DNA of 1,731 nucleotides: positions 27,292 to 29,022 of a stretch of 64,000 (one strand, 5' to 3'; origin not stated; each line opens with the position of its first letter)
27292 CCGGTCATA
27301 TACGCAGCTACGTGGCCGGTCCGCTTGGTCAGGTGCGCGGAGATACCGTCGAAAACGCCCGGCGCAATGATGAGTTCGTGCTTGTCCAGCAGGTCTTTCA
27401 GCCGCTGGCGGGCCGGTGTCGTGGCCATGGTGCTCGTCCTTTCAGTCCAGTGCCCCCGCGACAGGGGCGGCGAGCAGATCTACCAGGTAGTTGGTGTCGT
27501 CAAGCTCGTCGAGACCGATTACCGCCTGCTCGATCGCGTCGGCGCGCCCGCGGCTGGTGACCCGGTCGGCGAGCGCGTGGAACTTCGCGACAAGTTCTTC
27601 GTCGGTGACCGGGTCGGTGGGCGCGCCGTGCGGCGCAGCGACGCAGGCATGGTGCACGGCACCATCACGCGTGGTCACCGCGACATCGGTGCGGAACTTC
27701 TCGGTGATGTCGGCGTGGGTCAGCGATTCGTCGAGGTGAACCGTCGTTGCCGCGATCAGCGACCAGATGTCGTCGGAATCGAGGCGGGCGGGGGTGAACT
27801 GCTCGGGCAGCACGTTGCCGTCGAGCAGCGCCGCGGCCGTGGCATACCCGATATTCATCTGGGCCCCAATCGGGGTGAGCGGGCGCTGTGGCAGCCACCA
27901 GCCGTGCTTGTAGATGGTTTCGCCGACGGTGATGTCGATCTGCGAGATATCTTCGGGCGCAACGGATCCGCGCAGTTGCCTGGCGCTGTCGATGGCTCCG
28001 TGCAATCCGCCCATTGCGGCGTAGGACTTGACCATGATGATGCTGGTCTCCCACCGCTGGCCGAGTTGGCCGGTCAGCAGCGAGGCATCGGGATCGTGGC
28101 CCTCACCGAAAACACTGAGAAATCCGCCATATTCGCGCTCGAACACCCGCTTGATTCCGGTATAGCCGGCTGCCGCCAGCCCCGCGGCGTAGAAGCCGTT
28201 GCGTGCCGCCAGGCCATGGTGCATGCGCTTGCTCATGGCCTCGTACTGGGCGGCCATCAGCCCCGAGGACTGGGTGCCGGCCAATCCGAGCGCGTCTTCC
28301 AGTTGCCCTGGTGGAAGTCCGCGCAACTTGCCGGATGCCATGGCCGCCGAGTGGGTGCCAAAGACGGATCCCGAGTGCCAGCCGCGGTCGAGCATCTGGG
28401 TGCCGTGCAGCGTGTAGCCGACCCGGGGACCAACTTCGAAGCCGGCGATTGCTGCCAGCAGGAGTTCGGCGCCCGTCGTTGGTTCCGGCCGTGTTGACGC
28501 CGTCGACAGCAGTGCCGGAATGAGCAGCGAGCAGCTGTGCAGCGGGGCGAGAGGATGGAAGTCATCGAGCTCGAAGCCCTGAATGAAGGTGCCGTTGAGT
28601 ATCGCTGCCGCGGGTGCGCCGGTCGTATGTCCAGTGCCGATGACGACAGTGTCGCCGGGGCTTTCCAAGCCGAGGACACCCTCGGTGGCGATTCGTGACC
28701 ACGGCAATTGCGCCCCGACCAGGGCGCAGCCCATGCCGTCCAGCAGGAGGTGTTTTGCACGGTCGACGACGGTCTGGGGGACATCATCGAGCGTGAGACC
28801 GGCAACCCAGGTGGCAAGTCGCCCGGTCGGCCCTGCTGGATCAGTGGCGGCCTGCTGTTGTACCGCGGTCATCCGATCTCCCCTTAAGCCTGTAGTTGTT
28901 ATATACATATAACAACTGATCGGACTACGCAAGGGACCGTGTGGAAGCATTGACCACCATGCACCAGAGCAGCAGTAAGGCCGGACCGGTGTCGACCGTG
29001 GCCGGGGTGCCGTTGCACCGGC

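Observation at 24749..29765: GntR-controlled operon PrpD-like + ICL/PEP-mutase-like lyase + LeuC/LeuD-like hydratase: candidate uncharacterised substituted-maleate/aconitate-type acid pathway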

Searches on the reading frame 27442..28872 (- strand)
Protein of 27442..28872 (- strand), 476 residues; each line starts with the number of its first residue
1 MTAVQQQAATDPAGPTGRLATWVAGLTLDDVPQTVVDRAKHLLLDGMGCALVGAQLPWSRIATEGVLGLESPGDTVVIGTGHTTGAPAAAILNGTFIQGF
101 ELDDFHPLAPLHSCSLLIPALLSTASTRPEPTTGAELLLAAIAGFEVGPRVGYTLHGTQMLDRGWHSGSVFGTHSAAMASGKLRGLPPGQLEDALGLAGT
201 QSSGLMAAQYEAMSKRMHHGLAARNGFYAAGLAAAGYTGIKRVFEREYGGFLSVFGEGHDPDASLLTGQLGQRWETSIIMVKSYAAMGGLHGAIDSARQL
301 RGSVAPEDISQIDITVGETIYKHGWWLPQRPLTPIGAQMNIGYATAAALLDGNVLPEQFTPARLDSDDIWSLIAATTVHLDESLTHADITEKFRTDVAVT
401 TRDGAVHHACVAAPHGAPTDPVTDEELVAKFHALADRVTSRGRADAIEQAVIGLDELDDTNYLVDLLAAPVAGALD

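Call 4: search_protein_families(library=pfam, proteins=[window:27442-28872:-])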
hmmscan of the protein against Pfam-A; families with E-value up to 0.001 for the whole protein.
window:27442-28872:- (476 aa): 2 families
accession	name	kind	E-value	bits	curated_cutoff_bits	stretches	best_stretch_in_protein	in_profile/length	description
PF03972.19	MmgE_PrpD_N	-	1.5e-64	218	32.1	1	18-261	2-241/244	MmgE/PrpD N-terminal domain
PF19305.4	MmgE_PrpD_C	-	4.6e-36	124.7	32.1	1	284-451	1-168/173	MmgE/PrpD C-terminal domain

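Call 5: search_protein_families(library=ncbifam, proteins=[window:27442-28872:-])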
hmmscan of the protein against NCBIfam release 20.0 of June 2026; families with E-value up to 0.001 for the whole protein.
window:27442-28872:- (476 aa): 1 family
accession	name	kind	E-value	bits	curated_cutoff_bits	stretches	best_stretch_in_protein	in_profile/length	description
NF042438.1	PrpD_hiGCgrampos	equivalog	0.00012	20.8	950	0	72-463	77-479/499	2-methylcitrate dehydratase PrpD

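Call 6: find_homologous_proteins(query=window:27442-28872:-)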
Query window:27442-28872:- (476 aa): 2540 proteins with E <= 0.001 among 8000 candidates; the best 120 are listed.
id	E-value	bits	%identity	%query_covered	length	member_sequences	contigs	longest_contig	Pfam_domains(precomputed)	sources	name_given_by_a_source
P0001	0.0e+0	1060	100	100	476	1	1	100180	PF19305.5,PF03972.20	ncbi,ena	-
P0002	3.7e-295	997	93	100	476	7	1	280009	PF19305.5,PF03972.20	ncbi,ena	-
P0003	2.2e-287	971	91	100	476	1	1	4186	PF19305.5,PF03972.20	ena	-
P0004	1.0e-286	969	91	100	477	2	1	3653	PF19305.5,PF03972.20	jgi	jgi:2-methylcitrate dehydratase PrpD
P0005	1.0e-286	969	91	100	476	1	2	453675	PF19305.5,PF03972.20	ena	-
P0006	2.0e-286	968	91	100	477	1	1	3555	PF19305.5,PF03972.20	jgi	jgi:2-methylcitrate dehydratase PrpD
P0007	5.1e-286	967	91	100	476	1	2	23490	PF19305.5,PF03972.20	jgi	-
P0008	5.9e-286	967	91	100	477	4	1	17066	PF19305.5,PF03972.20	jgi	jgi:2-methylcitrate dehydratase PrpD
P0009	1.0e-284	962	90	100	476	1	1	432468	PF19305.5,PF03972.20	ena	-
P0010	1.3e-283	959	89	100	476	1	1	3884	PF19305.5,PF03972.20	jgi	jgi:2-methylcitrate dehydratase PrpD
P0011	1.5e-283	959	90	100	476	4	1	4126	PF19305.5,PF03972.20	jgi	jgi:2-methylcitrate dehydratase PrpD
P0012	3.8e-283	957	90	100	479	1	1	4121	PF19305.5,PF03972.20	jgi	jgi:2-methylcitrate dehydratase PrpD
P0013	5.8e-283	957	90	100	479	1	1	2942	PF19305.5,PF03972.20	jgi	jgi:2-methylcitrate dehydratase PrpD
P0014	7.2e-283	956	89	100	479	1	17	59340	PF19305.5,PF03972.20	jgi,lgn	jgi:2-methylcitrate dehydratase PrpD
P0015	8.3e-283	956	89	100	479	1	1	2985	PF19305.5,PF03972.20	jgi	jgi:2-methylcitrate dehydratase PrpD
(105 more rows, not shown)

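Call 8: search_solved_structures(query=window:27442-28872:-, max_evalue=0.00001)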
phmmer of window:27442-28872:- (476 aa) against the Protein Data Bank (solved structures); distinct sequences matched with E-value up to 0.00001: 10.
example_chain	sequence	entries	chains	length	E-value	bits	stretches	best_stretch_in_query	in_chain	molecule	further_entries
12vw_A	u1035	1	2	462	5.3e-31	111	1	17-470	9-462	Cis-aconitate decarboxylase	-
7bra_A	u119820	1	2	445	6.9e-31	110.6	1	76-451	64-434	Bacillus subtilis IRG1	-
12ux_A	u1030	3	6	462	2.5e-30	108.8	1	17-470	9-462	Cis-aconitate decarboxylase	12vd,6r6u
12vt_A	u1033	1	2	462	4.1e-30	108.1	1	17-470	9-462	Cis-aconitate decarboxylase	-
12vq_A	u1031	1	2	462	4.7e-30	107.9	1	17-470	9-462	Cis-aconitate decarboxylase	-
7e9d_A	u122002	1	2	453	1.4e-29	106.3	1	76-451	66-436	IRG1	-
2hp3_A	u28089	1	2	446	3.5e-28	101.7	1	24-432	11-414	IDS-epimerase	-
2hp0_A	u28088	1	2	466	3.6e-28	101.7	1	19-432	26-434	IDS-epimerase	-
7br9_A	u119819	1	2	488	1.5e-26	96.4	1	18-470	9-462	Cis-aconitate decarboxylase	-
6r6t_A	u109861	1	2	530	2e-26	95.9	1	18-470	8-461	Cis-aconitate decarboxylase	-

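Call 16: find_related_loci(query=window:27442-28872:-, collection=genome_contigs, flank=10000)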
Query window:27442-28872:- (476 aa) in genome_contigs; peptide patterns used: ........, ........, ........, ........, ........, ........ (x = any residue, [..] = any of these).
536 stretches matched a pattern; 379 encode a relative of the query (tblastn E <= 1e-3); the best 80 are kept; 80 distinct loci.
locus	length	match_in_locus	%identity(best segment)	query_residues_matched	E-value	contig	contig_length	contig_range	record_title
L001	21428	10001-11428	93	1-476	0e+0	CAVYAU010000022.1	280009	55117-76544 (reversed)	MAG: uncultured Actinomycetota bacterium isolate MFD03044.bin.1.95 genome assembly, contig: contig_31088, whole genome s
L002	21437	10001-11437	90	1-476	0e+0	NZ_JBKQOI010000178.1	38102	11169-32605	MAG: Mycobacterium sp. isolate LASYr2D2E2F__bin_6 LASYr2D2E2F_000000119881, whole genome shotgun sequence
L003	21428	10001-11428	90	1-476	0e+0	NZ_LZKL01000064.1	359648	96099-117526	Mycobacterium sp. E787 contig_36, whole genome shotgun sequence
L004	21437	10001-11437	88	1-476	0e+0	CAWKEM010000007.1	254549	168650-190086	MAG: uncultured Actinomycetota bacterium isolate MFD03044.bin.1.118 genome assembly, contig: contig_17022, whole genome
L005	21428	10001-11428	86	1-476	0e+0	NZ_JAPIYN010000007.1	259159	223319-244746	Mycobacterium sp. 94-17 94-17_7, whole genome shotgun sequence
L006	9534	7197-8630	88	1-476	0e+0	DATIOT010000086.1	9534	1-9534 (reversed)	MAG TPA_asm: Mycobacterium sp. isolate SMAG_U15831 k141_319495, whole genome shotgun sequence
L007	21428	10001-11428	89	1-476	0e+0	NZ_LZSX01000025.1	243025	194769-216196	Mycobacterium colombiense strain 852002-51834_SCH5396731 contig_21, whole genome shotgun sequence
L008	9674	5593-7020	86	1-476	0e+0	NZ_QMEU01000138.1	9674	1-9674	Mycobacterium colombiense strain GF76 contig_138_length_9674_depth_0.93x, whole genome shotgun sequence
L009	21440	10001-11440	87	1-476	0e+0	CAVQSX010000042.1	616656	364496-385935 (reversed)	MAG: uncultured Actinomycetota bacterium isolate MFD00082.bin.1.17 genome assembly, contig: contig_4698, whole genome sh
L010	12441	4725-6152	88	1-476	0e+0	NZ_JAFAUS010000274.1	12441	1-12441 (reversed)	MAG: Mycobacterium sp. isolate CP_BM_RX_16 BM_RX_k147_1267963, whole genome shotgun sequence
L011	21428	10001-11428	88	1-476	0e+0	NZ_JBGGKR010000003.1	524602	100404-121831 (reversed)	Mycobacterium sp. pR1184 contig00003, whole genome shotgun sequence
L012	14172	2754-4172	85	4-476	0e+0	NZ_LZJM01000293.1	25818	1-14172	Mycobacterium sp. E342 contig_56, whole genome shotgun sequence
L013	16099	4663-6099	88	1-476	0e+0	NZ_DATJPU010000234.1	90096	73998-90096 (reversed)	MAG: Mycobacterium sp. isolate SMAG_U14921 k141_4785670, whole genome shotgun sequence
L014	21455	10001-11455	87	1-476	0e+0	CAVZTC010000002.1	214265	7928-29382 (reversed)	MAG: uncultured Actinomycetota bacterium isolate MFD09495.bin.2.19 genome assembly, contig: contig_1371, whole genome sh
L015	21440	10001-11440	87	1-476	0e+0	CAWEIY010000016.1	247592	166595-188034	MAG: uncultured Actinomycetota bacterium isolate MFD06092.bin.1.181 genome assembly, contig: contig_58925, whole genome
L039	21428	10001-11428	82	1-476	0e+0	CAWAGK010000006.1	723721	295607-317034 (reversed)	MAG: uncultured Actinomycetota bacterium isolate MFD02579.bin.1.116 genome assembly, contig: contig_14400, whole genome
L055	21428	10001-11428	81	1-476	0e+0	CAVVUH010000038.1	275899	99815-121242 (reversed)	MAG: uncultured Actinomycetota bacterium isolate MFD04463.bin.2.78 genome assembly, contig: contig_8226, whole genome sh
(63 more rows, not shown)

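Call 19: search_solved_structures(query=window:27442-28872:-, max_evalue=10, show_alignments=3)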
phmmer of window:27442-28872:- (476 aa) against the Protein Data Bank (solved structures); distinct sequences matched with E-value up to 10: 10.
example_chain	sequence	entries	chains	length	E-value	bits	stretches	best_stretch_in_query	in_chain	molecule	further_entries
12vw_A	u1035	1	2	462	5.3e-31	111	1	17-470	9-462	Cis-aconitate decarboxylase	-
7bra_A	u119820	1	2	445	6.9e-31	110.6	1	76-451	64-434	Bacillus subtilis IRG1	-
12ux_A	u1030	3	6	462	2.5e-30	108.8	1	17-470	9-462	Cis-aconitate decarboxylase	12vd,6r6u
12vt_A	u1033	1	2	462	4.1e-30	108.1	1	17-470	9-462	Cis-aconitate decarboxylase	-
12vq_A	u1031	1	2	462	4.7e-30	107.9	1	17-470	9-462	Cis-aconitate decarboxylase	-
7e9d_A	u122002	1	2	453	1.4e-29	106.3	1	76-451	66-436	IRG1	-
2hp3_A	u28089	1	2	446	3.5e-28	101.7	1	24-432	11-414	IDS-epimerase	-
2hp0_A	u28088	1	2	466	3.6e-28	101.7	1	19-432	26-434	IDS-epimerase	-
7br9_A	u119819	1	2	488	1.5e-26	96.4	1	18-470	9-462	Cis-aconitate decarboxylase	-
6r6t_A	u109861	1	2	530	2e-26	95.9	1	18-470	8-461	Cis-aconitate decarboxylase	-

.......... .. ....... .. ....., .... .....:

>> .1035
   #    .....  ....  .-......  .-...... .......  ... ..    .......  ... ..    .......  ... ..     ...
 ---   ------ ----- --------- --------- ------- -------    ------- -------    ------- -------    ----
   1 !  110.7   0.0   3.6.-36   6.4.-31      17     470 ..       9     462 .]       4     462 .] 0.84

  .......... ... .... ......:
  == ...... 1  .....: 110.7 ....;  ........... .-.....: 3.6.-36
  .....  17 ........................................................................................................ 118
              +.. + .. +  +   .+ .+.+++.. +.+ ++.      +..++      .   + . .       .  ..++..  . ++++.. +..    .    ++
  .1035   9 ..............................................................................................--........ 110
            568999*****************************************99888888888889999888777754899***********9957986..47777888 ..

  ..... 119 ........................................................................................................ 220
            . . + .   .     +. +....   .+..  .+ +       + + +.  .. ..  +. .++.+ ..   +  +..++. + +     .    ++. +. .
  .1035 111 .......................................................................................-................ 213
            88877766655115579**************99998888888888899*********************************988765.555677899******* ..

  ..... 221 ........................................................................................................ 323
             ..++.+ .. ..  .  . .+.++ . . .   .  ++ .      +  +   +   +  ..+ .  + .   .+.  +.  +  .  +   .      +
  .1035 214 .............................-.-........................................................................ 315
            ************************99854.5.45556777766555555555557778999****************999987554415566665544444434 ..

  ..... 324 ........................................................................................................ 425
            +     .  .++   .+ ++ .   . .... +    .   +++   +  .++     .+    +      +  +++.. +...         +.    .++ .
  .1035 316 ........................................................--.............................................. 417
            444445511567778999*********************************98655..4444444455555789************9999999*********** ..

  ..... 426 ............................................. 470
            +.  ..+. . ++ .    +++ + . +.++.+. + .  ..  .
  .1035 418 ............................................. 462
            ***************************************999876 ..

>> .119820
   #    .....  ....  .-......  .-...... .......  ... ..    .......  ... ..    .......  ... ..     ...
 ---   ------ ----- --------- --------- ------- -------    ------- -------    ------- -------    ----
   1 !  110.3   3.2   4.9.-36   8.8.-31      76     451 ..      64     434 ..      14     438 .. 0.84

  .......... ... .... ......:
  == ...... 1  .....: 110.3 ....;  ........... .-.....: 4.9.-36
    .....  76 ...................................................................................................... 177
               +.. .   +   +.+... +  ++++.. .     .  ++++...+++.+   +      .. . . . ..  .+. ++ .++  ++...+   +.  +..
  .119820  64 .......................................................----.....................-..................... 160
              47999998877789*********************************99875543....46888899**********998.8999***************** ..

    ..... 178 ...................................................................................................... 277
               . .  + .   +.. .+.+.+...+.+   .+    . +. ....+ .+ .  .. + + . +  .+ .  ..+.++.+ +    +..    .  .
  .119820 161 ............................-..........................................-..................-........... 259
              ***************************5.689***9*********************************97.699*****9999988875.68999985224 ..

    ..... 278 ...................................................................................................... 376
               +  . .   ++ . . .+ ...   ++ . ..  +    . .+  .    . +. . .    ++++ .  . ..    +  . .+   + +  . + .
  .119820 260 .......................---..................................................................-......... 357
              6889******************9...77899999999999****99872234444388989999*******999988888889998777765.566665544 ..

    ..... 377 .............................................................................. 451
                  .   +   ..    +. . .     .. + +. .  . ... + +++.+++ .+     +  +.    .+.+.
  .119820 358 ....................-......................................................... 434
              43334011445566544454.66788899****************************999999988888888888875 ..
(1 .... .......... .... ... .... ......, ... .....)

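Call 20: search_protein_representatives(protein=window:27442-28872:-)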
Query: 476 residues. Proteins with E-value up to 0.001 (for the whole library): 17072; up to 1e-10: 10288; up to 1e-30: 2142. The best 150 are listed.
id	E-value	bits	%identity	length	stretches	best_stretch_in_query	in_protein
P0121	5.3e-159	546.3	54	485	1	4-473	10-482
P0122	5.8e-139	480.2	70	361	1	32-375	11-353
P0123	1.2e-118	413.2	49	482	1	8-476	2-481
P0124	1.8e-118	412.6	47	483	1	9-469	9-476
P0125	3.1e-117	408.6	46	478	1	1-468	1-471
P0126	5.7e-112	391.2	44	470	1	14-471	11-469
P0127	4.3e-110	385.0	44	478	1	9-472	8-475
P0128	2.4e-109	382.6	55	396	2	9-292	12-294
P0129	6.8e-109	381.1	44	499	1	2-471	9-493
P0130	9.9e-109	380.5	47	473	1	13-453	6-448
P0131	2.8e-107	375.8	49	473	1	92-468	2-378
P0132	5.1e-107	374.9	44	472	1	14-471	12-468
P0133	1.0e-106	373.9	44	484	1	11-467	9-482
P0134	1.3e-105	370.3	77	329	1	1-223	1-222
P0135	2.8e-100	352.7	42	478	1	12-475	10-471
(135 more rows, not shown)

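Call 21: search_dna_similar(query=window:27442-28872:-, collection=plasmids, mode=protein, max_rows=30)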
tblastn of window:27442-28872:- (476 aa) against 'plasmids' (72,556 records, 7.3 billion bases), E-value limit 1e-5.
Records with a match: 557; places in all: 754; records where one place covers at least 80% of the query: 431.
Best place of each record, by identity: <60% 557.
By first word of the organism name: Rhizobium 102; Sinorhizobium 78; Agrobacterium 52; Pseudosulfitobacter 20; Azospirillum 19; Paracoccus 18; Burkholderia 15; Rhodococcus 14; Paraburkholderia 13; Cupriavidus 12; and 81 more.
By predicted mobility (MOB-suite, as given by PLSDB): non-mobilizable 283; conjugative 142; mobilizable 132.
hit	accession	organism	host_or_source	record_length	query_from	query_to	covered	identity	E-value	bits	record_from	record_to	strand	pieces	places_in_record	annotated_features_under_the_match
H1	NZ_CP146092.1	Ralstonia sp. RRA.1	-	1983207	1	476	100%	56.7%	1e-146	470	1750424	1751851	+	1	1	none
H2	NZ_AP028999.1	Paraburkholderia sp. 22B1P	-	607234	8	475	98%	53.8%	8e-138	445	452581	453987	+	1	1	MmgE/PrpD family protein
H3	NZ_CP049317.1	Caballeronia sp. SBC2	whole organism,soil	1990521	8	475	98%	53.0%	2e-137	443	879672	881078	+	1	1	none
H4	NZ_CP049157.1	Caballeronia sp. SBC1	whole organism,soil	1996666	8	475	98%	53.0%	2e-137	443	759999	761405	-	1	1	none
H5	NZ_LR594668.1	Variovorax sp. SRS16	linuron-contaminated soil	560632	16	474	96%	38.3%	3e-72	255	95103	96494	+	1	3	MmgE/PrpD family protein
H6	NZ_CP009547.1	Burkholderia sp. 2002721687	water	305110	1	468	98%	33.1%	1e-32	139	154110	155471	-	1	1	MmgE/PrpD family protein | polysaccharide deacetylase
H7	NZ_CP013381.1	Burkholderia humptydooensis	water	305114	1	468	98%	33.1%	1e-32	139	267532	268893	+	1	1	MmgE/PrpD family protein | polysaccharide deacetylase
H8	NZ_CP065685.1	Burkholderia humptydooensis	-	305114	1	468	98%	33.1%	1e-32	139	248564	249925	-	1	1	MmgE/PrpD family protein | polysaccharide deacetylase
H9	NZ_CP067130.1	Paracoccus seriniphilus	cell culture,washing water of Bugula ...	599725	1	467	98%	32.6%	2e-40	162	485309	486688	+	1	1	MmgE/PrpD family protein | polysaccharide deacetylase family protein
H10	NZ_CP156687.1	Burkholderia stagnalis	Bacterial cells,soils collected in ...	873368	18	468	95%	33.7%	2e-30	132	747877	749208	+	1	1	MmgE/PrpD family protein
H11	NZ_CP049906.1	Diaphorobacter sp. HDW4B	single bacterial strain,Hydrophilus ...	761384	26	469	93%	34.1%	6e-52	196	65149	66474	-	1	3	MmgE/PrpD family protein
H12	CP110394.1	Burkholderia sp. JSH-S8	Tetrastigma hemsleyanum Diels et Gilg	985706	18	468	95%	33.6%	2e-29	129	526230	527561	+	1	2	MmgE/PrpD family protein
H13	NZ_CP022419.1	Pseudosulfitobacter pseudonitzschiae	Skeletonema marinoi strain RO5AC,Cell ...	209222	18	468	95%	33.3%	1e-39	160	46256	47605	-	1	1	MmgE/PrpD family protein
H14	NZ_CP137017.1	Sinorhizobium fredii GR64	Phaseolus vulgaris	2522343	19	467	94%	33.3%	3e-33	141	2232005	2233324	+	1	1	record has no annotation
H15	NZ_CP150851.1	Burkholderia pyrrocinia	-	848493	18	468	95%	32.8%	4e-34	144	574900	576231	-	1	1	MmgE/PrpD family protein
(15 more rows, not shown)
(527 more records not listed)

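Call 22: get_annotated_region(hit=H2, flank=9000)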
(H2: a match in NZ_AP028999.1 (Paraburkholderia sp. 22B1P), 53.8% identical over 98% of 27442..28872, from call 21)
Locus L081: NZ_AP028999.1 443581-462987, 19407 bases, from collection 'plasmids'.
description: Paraburkholderia sp. 22B1P plasmid p22B1P2, complete sequence
organism: Paraburkholderia sp. 22B1P (NCBI taxid 3080498)
taxonomy: Bacteria; Pseudomonadota; Betaproteobacteria; Burkholderiales; Burkholderiaceae; Paraburkholderia; Paraburkholderia sp. 22B1P
host: -; source: -; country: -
typing (MOB-suite, as given by PLSDB): mobilizable; relaxase MOBP
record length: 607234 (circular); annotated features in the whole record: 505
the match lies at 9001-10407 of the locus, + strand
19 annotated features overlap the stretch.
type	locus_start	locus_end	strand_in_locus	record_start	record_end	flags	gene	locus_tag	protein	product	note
CDS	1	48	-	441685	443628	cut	-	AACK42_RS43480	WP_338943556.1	hypothetical protein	-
CDS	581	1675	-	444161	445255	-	-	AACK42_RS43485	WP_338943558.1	DNA-binding protein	-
CDS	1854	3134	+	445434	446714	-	-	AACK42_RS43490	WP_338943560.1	tyrosine-type recombinase/integrase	GO:0015074 - DNA integration [Evidence IEA]; GO:0006310 - DNA recombination [Evidence IEA]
CDS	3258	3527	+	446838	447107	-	-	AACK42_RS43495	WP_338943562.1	DUF1488 family protein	-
CDS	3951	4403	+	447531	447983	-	-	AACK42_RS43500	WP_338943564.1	SET domain-containing protein-lysine N-methyltransferase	-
CDS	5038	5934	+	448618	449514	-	-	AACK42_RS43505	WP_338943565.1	isocitrate lyase/PEP mutase family protein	-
CDS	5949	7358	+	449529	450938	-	leuC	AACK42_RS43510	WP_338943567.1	3-isopropylmalate dehydratase large subunit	GO:0009098 - leucine biosynthetic process [Evidence IEA]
CDS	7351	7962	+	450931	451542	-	leuD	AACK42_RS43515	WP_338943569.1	3-isopropylmalate dehydratase small subunit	GO:0009098 - leucine biosynthetic process [Evidence IEA]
CDS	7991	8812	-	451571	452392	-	-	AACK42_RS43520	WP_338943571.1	GntR family transcriptional regulator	-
CDS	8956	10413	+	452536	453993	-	-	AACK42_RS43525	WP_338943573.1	MmgE/PrpD family protein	-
CDS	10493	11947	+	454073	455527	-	-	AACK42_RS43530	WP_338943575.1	MFS transporter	GO:0055085 - transmembrane transport [Evidence IEA]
CDS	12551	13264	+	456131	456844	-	-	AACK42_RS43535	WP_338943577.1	GntR family transcriptional regulator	-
CDS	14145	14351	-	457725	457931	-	-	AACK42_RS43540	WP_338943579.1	NAD(P)H-dependent oxidoreductase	-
CDS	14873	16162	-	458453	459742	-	-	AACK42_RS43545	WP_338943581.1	ATP-binding protein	-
CDS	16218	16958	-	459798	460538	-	-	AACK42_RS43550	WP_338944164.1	response regulator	GO:0000160 - phosphorelay signal transduction system [Evidence IEA]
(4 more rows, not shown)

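Call 23: get_annotated_region(hit=H1, flank=9000)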
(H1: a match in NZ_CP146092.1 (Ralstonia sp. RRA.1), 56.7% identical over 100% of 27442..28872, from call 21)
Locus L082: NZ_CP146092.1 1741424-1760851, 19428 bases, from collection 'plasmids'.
description: Ralstonia sp. RRA.1 plasmid unnamed1, complete sequence
organism: Ralstonia sp. RRA.1 (NCBI taxid 3122075)
taxonomy: Bacteria; Pseudomonadota; Betaproteobacteria; Burkholderiales; Burkholderiaceae; Ralstonia; Ralstonia sp. RRA.1
host: -; source: -; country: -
typing (MOB-suite, as given by PLSDB): non-mobilizable
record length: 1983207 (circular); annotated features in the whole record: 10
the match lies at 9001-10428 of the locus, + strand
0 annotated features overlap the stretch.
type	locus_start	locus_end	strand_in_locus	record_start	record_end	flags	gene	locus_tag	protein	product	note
